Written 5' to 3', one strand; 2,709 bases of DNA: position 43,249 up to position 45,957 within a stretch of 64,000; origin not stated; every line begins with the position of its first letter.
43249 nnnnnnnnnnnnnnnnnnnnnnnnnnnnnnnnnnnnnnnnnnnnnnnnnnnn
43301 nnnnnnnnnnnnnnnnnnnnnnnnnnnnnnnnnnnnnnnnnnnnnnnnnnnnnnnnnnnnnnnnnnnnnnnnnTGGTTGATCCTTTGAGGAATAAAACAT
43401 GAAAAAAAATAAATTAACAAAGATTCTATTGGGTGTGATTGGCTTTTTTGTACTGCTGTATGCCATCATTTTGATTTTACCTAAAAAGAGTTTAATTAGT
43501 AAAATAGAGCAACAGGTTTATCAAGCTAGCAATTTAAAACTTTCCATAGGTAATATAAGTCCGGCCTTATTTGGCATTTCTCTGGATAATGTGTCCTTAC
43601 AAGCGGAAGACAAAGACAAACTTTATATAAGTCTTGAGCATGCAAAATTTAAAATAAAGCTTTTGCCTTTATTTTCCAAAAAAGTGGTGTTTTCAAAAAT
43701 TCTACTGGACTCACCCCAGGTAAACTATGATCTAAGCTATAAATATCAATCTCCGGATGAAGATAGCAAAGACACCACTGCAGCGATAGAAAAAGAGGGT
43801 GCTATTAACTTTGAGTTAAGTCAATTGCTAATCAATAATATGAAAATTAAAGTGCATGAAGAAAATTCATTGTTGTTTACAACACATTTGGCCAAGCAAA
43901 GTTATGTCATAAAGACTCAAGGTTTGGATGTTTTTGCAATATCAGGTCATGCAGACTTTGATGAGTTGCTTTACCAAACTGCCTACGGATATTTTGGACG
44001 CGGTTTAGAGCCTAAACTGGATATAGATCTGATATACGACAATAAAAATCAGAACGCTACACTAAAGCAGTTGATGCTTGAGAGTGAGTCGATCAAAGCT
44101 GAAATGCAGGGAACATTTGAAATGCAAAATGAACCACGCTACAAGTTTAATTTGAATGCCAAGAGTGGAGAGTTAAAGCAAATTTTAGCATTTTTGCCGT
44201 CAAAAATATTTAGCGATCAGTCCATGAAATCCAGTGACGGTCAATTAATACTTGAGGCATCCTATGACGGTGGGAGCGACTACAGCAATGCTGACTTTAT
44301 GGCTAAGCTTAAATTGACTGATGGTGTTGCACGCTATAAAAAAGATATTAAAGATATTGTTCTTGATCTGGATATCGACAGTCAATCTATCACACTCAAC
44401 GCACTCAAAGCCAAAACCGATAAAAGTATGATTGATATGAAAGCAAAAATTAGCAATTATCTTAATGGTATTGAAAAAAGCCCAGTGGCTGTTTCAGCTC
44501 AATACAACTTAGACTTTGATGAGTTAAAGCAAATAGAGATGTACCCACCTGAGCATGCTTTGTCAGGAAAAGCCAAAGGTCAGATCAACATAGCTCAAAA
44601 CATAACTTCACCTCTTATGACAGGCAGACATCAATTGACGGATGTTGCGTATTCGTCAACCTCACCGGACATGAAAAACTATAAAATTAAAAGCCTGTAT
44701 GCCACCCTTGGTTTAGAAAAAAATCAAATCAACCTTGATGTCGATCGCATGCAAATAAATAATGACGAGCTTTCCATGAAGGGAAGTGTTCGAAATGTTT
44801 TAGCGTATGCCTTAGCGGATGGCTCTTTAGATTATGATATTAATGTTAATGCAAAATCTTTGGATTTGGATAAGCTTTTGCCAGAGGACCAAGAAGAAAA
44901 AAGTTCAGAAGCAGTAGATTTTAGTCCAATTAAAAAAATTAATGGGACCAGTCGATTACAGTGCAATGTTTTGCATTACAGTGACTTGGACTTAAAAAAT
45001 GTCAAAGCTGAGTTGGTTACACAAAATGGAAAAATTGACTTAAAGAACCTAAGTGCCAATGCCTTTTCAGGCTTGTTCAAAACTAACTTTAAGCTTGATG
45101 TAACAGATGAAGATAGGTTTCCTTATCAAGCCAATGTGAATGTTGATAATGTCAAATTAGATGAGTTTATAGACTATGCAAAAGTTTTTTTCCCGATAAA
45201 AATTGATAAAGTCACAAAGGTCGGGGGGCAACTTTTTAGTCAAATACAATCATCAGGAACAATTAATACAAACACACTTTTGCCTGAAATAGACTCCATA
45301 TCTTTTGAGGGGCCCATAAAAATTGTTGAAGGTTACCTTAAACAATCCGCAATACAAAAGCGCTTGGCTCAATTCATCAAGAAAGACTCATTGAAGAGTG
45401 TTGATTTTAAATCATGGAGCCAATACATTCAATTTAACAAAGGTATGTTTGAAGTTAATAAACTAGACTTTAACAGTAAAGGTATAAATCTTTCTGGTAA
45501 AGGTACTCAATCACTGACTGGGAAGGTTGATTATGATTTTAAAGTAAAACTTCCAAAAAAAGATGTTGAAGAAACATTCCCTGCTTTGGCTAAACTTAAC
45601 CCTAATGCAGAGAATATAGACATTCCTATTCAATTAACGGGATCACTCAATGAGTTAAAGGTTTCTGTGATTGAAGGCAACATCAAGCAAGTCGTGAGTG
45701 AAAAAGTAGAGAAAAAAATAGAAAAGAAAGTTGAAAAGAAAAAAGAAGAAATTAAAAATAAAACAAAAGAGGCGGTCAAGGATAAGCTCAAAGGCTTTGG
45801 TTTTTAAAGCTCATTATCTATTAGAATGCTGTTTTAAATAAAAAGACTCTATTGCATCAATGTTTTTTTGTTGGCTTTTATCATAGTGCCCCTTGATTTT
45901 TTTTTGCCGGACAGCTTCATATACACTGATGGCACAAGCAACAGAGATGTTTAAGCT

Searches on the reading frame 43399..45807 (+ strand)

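Call 9: search_protein_families(library=pfam, proteins=[window:43399-45807:+], max_evalue=0.001)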
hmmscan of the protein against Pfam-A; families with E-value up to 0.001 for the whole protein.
window:43399-45807:+ (802 aa): 1 family
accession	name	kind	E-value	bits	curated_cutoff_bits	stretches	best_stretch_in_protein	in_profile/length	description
PF05170.20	AsmA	-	1.4e-16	60.9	29.8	2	5-159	3-178/607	AsmA family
